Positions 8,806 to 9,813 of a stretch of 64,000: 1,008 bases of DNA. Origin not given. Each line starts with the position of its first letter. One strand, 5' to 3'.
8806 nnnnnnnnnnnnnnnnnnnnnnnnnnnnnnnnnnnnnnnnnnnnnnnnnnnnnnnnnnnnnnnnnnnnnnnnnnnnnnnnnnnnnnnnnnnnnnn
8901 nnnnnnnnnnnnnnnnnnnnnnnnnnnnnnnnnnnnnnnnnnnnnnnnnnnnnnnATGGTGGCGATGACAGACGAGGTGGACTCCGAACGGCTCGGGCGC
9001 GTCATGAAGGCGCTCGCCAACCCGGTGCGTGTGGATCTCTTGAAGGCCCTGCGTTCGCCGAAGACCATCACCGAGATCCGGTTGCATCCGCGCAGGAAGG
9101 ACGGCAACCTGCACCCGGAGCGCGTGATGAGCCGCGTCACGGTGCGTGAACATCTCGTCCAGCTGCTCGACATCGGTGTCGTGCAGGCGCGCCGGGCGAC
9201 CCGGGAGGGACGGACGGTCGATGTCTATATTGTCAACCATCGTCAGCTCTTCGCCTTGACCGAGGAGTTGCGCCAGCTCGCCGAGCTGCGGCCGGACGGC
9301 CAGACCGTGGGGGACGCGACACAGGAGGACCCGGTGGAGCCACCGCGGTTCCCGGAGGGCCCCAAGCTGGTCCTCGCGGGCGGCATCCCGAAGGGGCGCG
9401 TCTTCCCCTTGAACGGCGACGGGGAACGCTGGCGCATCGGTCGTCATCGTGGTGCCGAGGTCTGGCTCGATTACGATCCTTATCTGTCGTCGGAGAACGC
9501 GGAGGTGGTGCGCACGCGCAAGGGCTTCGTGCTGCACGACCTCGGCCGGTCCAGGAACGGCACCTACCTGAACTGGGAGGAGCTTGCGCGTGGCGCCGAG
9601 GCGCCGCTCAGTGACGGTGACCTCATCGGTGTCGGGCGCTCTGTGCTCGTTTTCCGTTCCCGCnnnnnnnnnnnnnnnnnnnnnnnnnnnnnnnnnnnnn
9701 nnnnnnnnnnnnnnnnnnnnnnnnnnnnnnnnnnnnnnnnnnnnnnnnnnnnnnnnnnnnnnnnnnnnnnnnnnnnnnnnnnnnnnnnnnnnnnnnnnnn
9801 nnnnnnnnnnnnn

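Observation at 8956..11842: Convergent, 3'-overlapping pair: polytopic-membrane Hanks-type Ser/Thr kinase and an ArsR-wHTH+FHA transcription factor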

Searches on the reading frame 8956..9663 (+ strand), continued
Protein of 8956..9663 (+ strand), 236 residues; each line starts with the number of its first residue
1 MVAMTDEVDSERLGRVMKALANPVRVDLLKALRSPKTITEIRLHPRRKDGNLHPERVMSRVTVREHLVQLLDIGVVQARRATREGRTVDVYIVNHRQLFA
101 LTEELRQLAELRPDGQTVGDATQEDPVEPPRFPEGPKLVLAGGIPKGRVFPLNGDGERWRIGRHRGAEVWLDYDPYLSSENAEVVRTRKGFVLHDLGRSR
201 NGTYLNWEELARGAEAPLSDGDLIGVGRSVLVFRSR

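Call 68: list_cluster_members(proteins=[P0001, P0051])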
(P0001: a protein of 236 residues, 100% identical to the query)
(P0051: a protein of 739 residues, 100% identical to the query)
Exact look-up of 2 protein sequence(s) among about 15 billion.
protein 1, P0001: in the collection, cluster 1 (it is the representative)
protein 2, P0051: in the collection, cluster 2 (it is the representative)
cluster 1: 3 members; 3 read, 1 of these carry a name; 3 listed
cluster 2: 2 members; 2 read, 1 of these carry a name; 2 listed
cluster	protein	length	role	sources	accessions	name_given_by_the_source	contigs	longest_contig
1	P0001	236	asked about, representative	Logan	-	-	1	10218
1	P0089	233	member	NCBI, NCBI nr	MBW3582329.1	MAG: FHA domain-containing protein [Euryarchaeota archaeon] | FHA domain-containing protein [Euryarchaeota archaeon]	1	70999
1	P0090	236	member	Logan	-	-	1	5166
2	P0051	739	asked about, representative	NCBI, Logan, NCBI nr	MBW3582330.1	MAG: serine/threonine protein kinase [Euryarchaeota archaeon] | serine/threonine protein kinase [Euryarchaeota archaeon]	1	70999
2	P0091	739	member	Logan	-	-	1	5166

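Call 75: search_protein_families(library=pfam, proteins=[L008:1008-2522:+, L014:11738-13045:+, L018:7742-9646:+, L030:1955-3340:+, L034:10819-11889:+, L028:12993-15851:+, L055:6969-9554:+, L025:9437-10576:+], max_evalue=0.001)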
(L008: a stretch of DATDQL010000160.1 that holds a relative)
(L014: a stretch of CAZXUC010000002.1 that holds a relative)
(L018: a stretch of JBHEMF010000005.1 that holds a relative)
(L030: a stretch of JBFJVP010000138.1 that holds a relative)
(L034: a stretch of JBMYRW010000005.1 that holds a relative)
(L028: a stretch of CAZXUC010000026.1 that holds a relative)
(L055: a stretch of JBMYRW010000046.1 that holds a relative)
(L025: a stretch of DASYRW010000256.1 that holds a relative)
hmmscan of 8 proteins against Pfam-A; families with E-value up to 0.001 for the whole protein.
L008:1008-2522:+ (505 aa): 1 family
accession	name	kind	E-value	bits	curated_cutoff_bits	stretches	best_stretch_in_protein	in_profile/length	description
PF11528.13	DUF3224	-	0.00022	21.4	25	0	274-322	63-106/126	Protein of unknown function (DUF3224)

L014:11738-13045:+ (436 aa): 3 families
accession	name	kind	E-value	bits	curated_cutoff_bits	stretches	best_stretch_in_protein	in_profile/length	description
PF07732.21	Cu-oxidase_3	-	6.2e-31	107.4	21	1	110-203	23-117/119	Multicopper oxidase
PF07731.20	Cu-oxidase_2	-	1.1e-23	83.9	20.4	2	278-369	26-125/137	Multicopper oxidase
PF00394.28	Cu-oxidase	-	8.8e-15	55.6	21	1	257-383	27-154/157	Multicopper oxidase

L018:7742-9646:+ (635 aa): 1 family
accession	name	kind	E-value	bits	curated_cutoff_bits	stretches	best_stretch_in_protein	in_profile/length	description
PF11528.13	DUF3224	-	6.6e-06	26.4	25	0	465-577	20-121/126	Protein of unknown function (DUF3224)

L030:1955-3340:+ (462 aa): 0 families

L034:10819-11889:+ (357 aa): 0 families

L028:12993-15851:+ (953 aa): 7 families
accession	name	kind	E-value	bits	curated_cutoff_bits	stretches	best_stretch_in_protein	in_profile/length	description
PF24681.1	Kelch_KLHDC2_KLHL20_DRC7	-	1.5e-27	96.8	50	2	95-307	1-221/221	KLHDC2/KLHL20/DRC7 Kelch-repeats domain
PF24981.1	Beta-prop_ATRN-LZTR1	-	6.7e-16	58.8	50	1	122-321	14-234/289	Attractin/LZTR1 beta-propeller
PF13415.12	Kelch_3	-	2.6e-15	56.5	22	1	251-295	1-45/48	Galactose oxidase, central domain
PF13964.12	Kelch_6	-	3.6e-15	55.8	25.3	0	149-188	6-45/50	Kelch motif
PF13418.12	Kelch_4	-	1.4e-14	54.2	21.6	1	146-191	2-48/49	Galactose oxidase, central domain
PF01344.31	Kelch_1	-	1.7e-10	40.6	20.1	0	159-186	15-42/46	Kelch motif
PF24996.1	NANM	-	4.3e-10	39.4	45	1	98-165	59-126/350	N-acetylneuraminate epimerase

L055:6969-9554:+ (862 aa): 0 families

L025:9437-10576:+ (380 aa): 0 families

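Call 81: search_protein_families(library=pfam, proteins=[L002:4730-5854:-, L004:4656-5732:-, L042:2021-3103:+, L045:7782-8861:+, L048:7391-8455:+, L054:4767-5831:+, L046:3973-5091:-, L055:5908-6996:-, L029:2647-3714:-, L006:11777-12856:-], max_evalue=1)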
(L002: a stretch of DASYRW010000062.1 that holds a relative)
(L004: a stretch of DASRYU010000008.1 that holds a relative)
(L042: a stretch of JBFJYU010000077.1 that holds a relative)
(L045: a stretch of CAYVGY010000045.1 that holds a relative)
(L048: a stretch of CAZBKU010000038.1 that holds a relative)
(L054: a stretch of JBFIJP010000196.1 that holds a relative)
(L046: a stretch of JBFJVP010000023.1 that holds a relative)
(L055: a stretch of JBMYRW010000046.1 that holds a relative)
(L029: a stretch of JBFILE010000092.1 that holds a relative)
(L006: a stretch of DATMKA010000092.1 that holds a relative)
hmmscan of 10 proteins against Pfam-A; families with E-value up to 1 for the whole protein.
L002:4730-5854:- (375 aa): 1 family
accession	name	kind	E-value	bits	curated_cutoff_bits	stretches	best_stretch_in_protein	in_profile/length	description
PF16927.11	HisKA_7TM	-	2.2e-06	28.1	28.6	2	14-200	4-187/224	N-terminal 7TM region of histidine kinase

L004:4656-5732:- (359 aa): 0 families

L042:2021-3103:+ (361 aa): 0 families

L045:7782-8861:+ (360 aa): 0 families

L048:7391-8455:+ (355 aa): 0 families

L054:4767-5831:+ (355 aa): 0 families

L046:3973-5091:- (373 aa): 1 family
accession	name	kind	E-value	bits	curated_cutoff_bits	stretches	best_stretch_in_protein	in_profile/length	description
PF16927.11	HisKA_7TM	-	3.4e-09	37.3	28.6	2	20-197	5-178/224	N-terminal 7TM region of histidine kinase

L055:5908-6996:- (363 aa): 3 families
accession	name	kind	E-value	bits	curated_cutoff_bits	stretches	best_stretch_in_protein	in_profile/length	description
PF14342.11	DUF4396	-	0.0097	16.7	27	1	150-237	43-131/141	Domain of unknown function (DUF4396)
PF19592.4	DUF6097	-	0.081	13.5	27.5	1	102-175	65-137/152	Family of unknown function (DUF6097)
PF04756.19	OST3_OST6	-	0.64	9.8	27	0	149-194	234-279/294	OST3 / OST6 family, transporter family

L029:2647-3714:- (356 aa): 0 families

L006:11777-12856:- (360 aa): 1 family
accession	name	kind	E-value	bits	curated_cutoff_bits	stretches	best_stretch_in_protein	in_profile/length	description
PF13567.11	DUF4131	-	0.036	14.2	31.6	1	104-170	7-68/165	Domain of unknown function (DUF4131)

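Call 84: find_related_loci(query=A1, collection=metagenome_contigs, flank=4000)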
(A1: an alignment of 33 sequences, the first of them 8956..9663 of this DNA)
Query A1 (236 aa) in metagenome_contigs; peptide patterns used: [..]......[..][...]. (x = any residue, [..] = any of these).
44 stretches matched a pattern; 30 encode a relative of the query (tblastn E <= 1e-3); 30 distinct loci.
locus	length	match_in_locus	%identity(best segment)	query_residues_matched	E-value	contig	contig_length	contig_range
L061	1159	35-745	49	4-235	1e-67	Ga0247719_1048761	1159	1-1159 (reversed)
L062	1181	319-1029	46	3-234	1e-62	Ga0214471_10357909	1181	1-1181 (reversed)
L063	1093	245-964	48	2-234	9e-63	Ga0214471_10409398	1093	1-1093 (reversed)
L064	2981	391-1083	43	9-234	1e-56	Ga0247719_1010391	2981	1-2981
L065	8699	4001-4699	43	7-233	8e-53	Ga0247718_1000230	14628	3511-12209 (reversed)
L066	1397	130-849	45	2-234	6e-54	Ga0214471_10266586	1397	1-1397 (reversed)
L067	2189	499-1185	41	7-233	5e-52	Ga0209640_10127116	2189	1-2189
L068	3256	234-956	42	2-234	5e-51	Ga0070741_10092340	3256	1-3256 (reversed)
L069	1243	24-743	40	1-233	2e-50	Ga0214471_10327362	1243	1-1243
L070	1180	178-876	43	6-233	1e-50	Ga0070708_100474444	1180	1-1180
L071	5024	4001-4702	44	8-234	3e-48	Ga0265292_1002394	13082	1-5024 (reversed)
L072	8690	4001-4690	42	8-233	4e-48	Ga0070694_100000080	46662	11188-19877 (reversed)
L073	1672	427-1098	42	16-233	9e-49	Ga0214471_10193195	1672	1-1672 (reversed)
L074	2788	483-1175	42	8-234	3e-47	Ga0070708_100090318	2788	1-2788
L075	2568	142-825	43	9-235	1e-45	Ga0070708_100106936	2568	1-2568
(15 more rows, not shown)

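Call 86: search_protein_families(library=padloc, proteins=[window:8956-9663:+], max_evalue=0.001)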
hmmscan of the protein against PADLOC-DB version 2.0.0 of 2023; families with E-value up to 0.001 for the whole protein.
window:8956-9663:+ (236 aa): 2 families
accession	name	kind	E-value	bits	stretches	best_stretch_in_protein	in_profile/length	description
PDLC01438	Csa3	-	1.2e-07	30.1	1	6-108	131-217/305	"CAS-I,CAS-II,CAS-III,CAS-IV,CAS-V,CAS-VI; associated_signaling"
PDLC01720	Csa3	-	2.2e-05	23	1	4-111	6-98/118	Csa3_1_CAS-I-II-III-IV-V-VI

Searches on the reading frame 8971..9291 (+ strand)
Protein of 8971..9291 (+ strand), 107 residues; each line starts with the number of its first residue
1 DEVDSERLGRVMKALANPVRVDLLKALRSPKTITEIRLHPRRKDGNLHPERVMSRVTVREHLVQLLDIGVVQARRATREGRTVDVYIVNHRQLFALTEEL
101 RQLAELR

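Call 47: search_solved_structures(query=A4, max_evalue=1, show_alignments=2)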
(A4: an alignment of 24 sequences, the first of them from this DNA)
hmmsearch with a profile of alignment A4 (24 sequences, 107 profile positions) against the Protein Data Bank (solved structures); distinct sequences matched with E-value up to 1: 42.
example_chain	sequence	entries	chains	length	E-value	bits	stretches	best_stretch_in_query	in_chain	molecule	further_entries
2oqg_A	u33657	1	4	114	3.7e-07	33.5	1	5-81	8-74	Possible transcriptional regulator, ArsR family protein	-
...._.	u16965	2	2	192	8.4e-05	25.9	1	54-97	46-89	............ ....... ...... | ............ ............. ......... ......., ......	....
6j0e_A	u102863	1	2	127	0.00018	24.8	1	4-75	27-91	Arsenic responsive repressor ArsR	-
6j05_A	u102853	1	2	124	0.00027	24.3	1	5-85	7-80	Transcriptional regulator ArsR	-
2kko_A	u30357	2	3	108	0.0015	21.9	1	5-98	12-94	POSSIBLE TRANSCRIPTIONAL REGULATORY PROTEIN (POSSIBLY ARSR-FAMILY) | Possible transcriptional regulatory arsR-family protein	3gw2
3cuo_A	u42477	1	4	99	0.0025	21.2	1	5-100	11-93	Uncharacterized HTH-type transcriptional regulator ygaV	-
3f6v_A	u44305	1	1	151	0.0026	21.1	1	38-93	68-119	Possible transcriptional regulator, ArsR family protein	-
3jth_A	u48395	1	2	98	0.0027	21.1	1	9-95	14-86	Transcription activator HlyU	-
4omy_A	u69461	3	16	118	0.0027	21.1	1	9-78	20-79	NolR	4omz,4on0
4k2e_A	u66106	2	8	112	0.0027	21.1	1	10-103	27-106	Transcriptional activator HlyU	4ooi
5znx_A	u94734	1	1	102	0.0032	20.8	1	9-95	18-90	Transcriptional activator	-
6cmv_A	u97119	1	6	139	0.0032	20.8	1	46-104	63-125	Transcriptional regulator Lrs14-like protein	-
2lkp_A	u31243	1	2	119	0.0036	20.7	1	4-75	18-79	HTH-type transcriptional regulator NmtR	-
2d1h_A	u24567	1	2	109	0.0072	19.7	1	36-93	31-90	109aa long hypothetical transcriptional regulator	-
7txm_A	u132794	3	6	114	0.009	19.4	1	23-79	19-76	Transcriptional regulator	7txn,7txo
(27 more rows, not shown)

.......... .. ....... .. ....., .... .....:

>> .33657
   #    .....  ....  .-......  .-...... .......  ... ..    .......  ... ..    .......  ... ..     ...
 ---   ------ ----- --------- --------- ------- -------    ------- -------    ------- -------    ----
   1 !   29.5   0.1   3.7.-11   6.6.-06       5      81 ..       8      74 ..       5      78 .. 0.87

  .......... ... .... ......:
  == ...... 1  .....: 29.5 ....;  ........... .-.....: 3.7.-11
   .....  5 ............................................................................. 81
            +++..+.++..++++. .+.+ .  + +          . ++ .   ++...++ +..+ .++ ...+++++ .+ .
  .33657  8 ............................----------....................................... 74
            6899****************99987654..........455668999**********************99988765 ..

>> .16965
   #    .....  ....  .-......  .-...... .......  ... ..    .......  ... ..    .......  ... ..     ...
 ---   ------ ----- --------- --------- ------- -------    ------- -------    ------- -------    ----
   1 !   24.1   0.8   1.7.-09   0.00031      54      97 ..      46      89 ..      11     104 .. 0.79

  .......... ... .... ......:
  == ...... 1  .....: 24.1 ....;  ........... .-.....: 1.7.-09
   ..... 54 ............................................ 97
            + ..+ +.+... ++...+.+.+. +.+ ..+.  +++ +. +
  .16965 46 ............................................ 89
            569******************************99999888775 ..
